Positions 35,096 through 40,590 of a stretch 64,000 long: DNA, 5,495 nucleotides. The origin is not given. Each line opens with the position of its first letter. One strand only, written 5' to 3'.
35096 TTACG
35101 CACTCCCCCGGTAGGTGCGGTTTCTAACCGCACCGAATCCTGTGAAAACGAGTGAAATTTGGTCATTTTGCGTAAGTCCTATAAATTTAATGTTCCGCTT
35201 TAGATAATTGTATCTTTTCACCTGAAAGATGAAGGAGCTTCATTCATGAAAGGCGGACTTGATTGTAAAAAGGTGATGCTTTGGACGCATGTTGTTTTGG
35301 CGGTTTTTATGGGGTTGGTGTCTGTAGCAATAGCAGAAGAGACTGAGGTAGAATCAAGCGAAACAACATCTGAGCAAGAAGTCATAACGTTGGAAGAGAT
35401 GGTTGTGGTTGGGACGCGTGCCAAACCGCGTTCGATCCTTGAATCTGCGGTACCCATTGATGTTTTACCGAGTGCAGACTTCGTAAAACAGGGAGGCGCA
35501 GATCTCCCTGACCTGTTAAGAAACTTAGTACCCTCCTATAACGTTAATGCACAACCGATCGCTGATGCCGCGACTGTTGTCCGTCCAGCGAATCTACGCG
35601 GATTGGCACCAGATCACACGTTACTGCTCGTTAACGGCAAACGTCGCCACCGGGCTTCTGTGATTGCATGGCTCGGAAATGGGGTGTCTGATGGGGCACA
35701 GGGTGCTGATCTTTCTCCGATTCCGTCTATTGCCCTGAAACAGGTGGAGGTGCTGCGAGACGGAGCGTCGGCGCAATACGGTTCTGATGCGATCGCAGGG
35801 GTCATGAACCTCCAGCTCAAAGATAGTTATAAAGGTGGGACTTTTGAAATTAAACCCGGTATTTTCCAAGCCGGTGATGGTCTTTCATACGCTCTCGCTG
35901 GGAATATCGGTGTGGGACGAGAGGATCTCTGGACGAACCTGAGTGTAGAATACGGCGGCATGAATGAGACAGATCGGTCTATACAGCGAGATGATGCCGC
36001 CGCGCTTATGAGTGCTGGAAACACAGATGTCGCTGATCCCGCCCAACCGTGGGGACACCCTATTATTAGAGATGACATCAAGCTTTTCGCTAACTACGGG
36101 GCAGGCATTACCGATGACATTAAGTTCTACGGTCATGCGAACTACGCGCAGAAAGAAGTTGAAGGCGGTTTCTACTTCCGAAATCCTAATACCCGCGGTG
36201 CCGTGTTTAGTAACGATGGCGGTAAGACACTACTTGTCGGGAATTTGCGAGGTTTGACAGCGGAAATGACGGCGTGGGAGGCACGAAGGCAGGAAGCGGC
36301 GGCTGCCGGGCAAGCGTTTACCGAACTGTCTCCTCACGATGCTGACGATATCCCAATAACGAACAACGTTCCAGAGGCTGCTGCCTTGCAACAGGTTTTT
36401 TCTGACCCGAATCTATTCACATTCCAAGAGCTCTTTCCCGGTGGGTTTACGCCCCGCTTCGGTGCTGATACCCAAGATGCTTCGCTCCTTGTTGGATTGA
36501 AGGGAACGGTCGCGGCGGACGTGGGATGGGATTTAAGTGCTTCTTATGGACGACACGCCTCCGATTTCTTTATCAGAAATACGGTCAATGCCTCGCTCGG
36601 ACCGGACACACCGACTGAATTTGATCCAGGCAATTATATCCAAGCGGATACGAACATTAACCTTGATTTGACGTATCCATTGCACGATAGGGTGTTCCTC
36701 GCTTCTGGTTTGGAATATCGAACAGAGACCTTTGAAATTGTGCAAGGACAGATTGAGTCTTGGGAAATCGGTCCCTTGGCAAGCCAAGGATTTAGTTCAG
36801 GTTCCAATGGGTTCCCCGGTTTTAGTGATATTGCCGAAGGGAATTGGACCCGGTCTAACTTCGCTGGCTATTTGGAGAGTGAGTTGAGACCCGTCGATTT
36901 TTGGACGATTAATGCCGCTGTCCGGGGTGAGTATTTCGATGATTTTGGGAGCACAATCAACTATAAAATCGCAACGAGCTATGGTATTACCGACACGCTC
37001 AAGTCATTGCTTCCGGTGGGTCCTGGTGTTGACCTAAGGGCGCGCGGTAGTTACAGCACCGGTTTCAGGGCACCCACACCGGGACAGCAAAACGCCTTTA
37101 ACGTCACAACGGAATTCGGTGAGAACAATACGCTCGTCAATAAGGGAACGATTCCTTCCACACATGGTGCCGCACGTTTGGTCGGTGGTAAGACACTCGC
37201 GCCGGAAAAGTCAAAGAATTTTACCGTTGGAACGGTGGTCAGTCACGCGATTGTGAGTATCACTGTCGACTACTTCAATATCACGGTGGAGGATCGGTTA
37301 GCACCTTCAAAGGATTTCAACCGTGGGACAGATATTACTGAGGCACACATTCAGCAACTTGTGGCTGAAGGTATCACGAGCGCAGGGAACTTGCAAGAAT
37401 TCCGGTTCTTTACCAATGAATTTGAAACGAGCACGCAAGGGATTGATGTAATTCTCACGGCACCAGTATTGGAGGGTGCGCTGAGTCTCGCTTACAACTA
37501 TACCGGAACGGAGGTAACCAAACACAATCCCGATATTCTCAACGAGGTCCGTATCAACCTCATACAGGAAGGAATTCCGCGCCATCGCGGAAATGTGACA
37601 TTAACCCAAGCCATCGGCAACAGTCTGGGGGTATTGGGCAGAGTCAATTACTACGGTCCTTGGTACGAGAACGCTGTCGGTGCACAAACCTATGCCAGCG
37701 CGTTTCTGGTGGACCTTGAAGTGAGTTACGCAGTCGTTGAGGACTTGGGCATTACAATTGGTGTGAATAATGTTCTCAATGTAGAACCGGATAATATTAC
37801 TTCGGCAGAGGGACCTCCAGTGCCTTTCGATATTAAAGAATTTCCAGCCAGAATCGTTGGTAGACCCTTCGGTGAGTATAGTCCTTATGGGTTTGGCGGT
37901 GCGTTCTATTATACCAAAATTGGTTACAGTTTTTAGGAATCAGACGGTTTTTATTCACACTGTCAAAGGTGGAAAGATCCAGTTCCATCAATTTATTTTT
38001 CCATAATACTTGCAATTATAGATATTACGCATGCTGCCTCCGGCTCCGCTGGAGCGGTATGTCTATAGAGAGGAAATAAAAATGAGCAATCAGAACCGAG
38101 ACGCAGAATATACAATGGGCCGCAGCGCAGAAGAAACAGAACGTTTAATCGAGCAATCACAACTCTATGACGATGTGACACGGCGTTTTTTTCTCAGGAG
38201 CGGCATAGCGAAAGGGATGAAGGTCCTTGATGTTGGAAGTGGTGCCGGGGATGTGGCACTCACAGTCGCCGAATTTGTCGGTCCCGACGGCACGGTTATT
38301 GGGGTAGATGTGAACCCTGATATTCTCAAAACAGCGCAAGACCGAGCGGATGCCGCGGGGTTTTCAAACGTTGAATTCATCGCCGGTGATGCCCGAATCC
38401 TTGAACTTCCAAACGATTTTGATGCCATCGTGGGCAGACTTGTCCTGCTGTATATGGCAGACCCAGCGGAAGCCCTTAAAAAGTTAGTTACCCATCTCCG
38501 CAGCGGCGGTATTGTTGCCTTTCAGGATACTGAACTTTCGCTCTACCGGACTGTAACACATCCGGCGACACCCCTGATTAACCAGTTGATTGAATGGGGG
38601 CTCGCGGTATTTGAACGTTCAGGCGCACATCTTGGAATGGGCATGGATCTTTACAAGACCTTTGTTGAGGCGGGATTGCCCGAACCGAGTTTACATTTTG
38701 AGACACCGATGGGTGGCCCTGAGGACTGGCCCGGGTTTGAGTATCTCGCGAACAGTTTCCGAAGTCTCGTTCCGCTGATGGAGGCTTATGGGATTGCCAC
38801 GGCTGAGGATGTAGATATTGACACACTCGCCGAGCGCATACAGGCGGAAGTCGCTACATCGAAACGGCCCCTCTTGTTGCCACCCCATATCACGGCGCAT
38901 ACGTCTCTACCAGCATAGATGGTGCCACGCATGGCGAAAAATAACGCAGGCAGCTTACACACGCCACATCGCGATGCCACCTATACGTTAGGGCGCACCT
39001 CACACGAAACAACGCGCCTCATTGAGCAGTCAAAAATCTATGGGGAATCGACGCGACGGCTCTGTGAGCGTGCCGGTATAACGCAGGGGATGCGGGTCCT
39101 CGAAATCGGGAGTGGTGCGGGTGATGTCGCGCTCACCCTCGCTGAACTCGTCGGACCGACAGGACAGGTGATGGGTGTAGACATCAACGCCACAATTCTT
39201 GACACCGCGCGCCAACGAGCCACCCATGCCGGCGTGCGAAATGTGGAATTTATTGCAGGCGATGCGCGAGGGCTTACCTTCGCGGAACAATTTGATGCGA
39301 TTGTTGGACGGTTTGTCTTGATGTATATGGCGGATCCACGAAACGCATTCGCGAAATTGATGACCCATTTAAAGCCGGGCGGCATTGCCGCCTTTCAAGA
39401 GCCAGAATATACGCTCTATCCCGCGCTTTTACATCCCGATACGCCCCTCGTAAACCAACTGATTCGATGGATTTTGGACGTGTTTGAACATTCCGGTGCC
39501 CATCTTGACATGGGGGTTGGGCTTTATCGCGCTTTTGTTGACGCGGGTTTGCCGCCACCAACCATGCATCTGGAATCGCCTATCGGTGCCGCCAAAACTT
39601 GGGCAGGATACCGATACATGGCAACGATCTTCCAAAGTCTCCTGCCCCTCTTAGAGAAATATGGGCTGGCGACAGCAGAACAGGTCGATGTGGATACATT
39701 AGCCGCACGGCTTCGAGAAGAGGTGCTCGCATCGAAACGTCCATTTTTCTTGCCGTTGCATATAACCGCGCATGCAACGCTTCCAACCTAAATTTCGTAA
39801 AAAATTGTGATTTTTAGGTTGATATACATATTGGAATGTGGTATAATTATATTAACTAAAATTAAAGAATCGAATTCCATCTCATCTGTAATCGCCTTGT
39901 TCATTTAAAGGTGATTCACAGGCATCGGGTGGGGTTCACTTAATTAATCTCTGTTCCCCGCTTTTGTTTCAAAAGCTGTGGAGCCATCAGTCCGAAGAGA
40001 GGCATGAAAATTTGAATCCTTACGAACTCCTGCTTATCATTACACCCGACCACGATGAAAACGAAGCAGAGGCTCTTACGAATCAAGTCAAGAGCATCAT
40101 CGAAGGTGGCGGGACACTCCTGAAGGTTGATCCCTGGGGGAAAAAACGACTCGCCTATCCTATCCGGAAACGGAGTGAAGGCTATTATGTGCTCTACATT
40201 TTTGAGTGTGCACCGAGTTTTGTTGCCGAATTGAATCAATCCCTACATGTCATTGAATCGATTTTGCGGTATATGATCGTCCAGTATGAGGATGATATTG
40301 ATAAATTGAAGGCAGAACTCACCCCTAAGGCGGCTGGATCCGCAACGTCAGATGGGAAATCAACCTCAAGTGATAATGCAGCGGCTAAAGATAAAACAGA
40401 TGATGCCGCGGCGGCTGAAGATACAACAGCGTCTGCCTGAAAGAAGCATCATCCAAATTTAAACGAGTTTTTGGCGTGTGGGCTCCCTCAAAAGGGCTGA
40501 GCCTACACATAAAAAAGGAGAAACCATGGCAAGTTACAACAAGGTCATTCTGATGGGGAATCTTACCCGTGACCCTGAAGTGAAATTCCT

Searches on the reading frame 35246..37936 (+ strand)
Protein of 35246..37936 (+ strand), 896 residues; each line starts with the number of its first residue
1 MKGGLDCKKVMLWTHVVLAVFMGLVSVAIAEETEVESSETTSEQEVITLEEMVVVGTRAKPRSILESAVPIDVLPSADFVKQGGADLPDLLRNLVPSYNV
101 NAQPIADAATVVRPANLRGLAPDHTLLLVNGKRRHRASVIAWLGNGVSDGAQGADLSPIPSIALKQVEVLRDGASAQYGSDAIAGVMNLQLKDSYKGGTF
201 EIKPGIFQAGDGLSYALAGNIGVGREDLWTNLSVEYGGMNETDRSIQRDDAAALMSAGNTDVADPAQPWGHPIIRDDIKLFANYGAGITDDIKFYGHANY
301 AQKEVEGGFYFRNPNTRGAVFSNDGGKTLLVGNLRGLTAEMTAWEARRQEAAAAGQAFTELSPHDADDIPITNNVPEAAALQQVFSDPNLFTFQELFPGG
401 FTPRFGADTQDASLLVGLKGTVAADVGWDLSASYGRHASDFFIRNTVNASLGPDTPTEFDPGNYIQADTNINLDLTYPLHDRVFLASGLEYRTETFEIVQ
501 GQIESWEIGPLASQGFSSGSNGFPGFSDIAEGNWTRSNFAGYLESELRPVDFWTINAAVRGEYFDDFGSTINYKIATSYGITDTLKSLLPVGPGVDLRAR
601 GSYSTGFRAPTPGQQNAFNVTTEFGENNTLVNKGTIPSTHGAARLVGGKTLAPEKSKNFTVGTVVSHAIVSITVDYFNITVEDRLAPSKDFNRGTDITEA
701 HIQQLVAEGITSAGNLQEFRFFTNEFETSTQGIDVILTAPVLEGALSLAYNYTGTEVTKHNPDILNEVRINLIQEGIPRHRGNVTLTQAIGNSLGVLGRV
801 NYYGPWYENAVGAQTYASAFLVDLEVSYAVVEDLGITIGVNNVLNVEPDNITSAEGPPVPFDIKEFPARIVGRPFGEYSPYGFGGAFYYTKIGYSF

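Call 11: search_protein_families(library=pfam, proteins=[window:35246-37936:+])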
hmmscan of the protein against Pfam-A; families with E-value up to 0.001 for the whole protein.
window:35246-37936:+ (896 aa): 2 families
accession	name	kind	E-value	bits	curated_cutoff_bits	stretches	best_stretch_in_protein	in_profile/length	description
PF00593.30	TonB_dep_Rec_b-barrel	-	2.2e-31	110.6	27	1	403-843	53-436/436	TonB dependent receptor-like, beta-barrel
PF07715.20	Plug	-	3.4e-17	63.3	23.9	1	65-186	3-107/107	TonB-dependent Receptor Plug Domain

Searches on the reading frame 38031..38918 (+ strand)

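Call 11: search_protein_families(library=pfam, proteins=[window:38031-38918:+])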
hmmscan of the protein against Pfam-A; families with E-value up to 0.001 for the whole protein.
window:38031-38918:+ (295 aa): 17 families
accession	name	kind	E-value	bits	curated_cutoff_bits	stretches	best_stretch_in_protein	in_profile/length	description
PF13847.12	Methyltransf_31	-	1.7e-23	83.4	27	1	60-168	2-113/145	Methyltransferase domain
PF13649.12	Methyltransf_25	-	1.2e-17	64.8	27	1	65-160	1-97/97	Methyltransferase domain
PF01209.24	Ubie_methyltran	-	4.6e-17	62.6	20.1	1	57-164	43-151/233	ubiE/COQ5 methyltransferase family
PF08241.18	Methyltransf_11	-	3.1e-15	57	21.2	1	66-164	1-95/95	Methyltransferase domain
PF08242.18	Methyltransf_12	-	4.9e-14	53.3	30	1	66-161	1-97/98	Methyltransferase domain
PF13489.12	Methyltransf_23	-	6.5e-12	45.9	27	1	44-195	7-138/164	Methyltransferase domain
PF01135.25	PCMT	-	1.6e-11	44.8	20.3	1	56-133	70-146/210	Protein-L-isoaspartate(D-aspartate) O-methyltransferase (PCMT)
PF02390.23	Methyltransf_4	-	2.7e-07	30.6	24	1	64-131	4-69/173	Putative methyltransferase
PF01728.25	FtsJ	-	4.3e-07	30.5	24.1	1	59-195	19-130/181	FtsJ-like methyltransferase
PF05175.20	MTS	-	2.6e-05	24.4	23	1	61-134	31-103/170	Methyltransferase small domain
PF05401.17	NodS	-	5e-05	23.7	24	1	63-169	45-149/201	Nodulation protein S (NodS)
PF02475.24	TRM5-TYW2_MTfase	-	5.4e-05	23.6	28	1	59-167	34-138/164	TRM5/TYW2 methyltransferase domain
PF01596.23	Methyltransf_3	-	9.8e-05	22.2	22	1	61-123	44-107/204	O-methyltransferase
PF24675.1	NpmA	-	9.9e-05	22.2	60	1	65-139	27-102/214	16S rRNA (adenine(1408)-N(1))-methyltransferase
PF00891.24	Methyltransf_2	-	0.00017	21.5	22.3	1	63-162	64-162/210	O-methyltransferase domain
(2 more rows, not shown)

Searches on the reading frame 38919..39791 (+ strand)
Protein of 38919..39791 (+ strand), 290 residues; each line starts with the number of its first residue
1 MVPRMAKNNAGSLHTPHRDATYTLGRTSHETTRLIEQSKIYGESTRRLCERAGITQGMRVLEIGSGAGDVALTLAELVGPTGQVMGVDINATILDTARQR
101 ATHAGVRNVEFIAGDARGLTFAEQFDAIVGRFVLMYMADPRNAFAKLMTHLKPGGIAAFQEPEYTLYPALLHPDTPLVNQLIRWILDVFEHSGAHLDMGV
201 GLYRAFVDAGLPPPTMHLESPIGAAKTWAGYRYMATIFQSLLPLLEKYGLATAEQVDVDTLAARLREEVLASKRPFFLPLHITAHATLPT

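Call 11: search_protein_families(library=pfam, proteins=[window:38919-39791:+])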
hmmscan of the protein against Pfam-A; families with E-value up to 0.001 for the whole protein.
window:38919-39791:+ (290 aa): 15 families
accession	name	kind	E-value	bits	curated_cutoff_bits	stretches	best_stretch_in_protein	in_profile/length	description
PF13847.12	Methyltransf_31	-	1.6e-23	83.4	27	1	55-163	2-113/145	Methyltransferase domain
PF13649.12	Methyltransf_25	-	3.9e-21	76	27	1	60-155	1-97/97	Methyltransferase domain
PF08241.18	Methyltransf_11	-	2e-18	67.3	21.2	1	61-159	1-95/95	Methyltransferase domain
PF01209.24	Ubie_methyltran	-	1.5e-17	64.2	20.1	1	50-158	41-150/233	ubiE/COQ5 methyltransferase family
PF08242.18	Methyltransf_12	-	7.9e-16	59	30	1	61-156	1-97/98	Methyltransferase domain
PF13489.12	Methyltransf_23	-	7.7e-14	52.2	27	1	49-211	13-159/164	Methyltransferase domain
PF01135.25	PCMT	-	1.5e-12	48.2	20.3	1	49-156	66-168/210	Protein-L-isoaspartate(D-aspartate) O-methyltransferase (PCMT)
PF02390.23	Methyltransf_4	-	1e-06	28.8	24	1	59-117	4-62/173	Putative methyltransferase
PF05175.20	MTS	-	5.4e-06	26.6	23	1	56-129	31-103/170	Methyltransferase small domain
PF08704.16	GCD14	-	5.9e-06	26.6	26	1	53-152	37-136/247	tRNA methyltransferase complex GCD14 subunit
PF01596.23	Methyltransf_3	-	7e-06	25.9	22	1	54-160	42-153/204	O-methyltransferase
PF02353.26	CMAS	-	2.5e-05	24.2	27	1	45-156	51-161/273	Mycolic acid cyclopropane synthetase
PF01739.24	CheR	-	0.00042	20.2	27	0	51-99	26-82/195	CheR methyltransferase, SAM binding domain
PF05401.17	NodS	-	0.00052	20.3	24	1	47-142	36-124/201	Nodulation protein S (NodS)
PF01170.24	UPF0020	-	0.00089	19.4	22.3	0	80-130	75-127/197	RMKL-like, methyltransferase domain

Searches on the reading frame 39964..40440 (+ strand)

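Call 69: search_protein_families(library=pfam, proteins=[window:39964-40440:+], max_evalue=0.001)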
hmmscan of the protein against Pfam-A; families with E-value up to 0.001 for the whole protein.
window:39964-40440:+ (158 aa): 1 family
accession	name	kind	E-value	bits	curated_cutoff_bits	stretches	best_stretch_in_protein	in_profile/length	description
PF01250.22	Ribosomal_S6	-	1.6e-27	96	27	1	20-106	2-89/90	Ribosomal protein S6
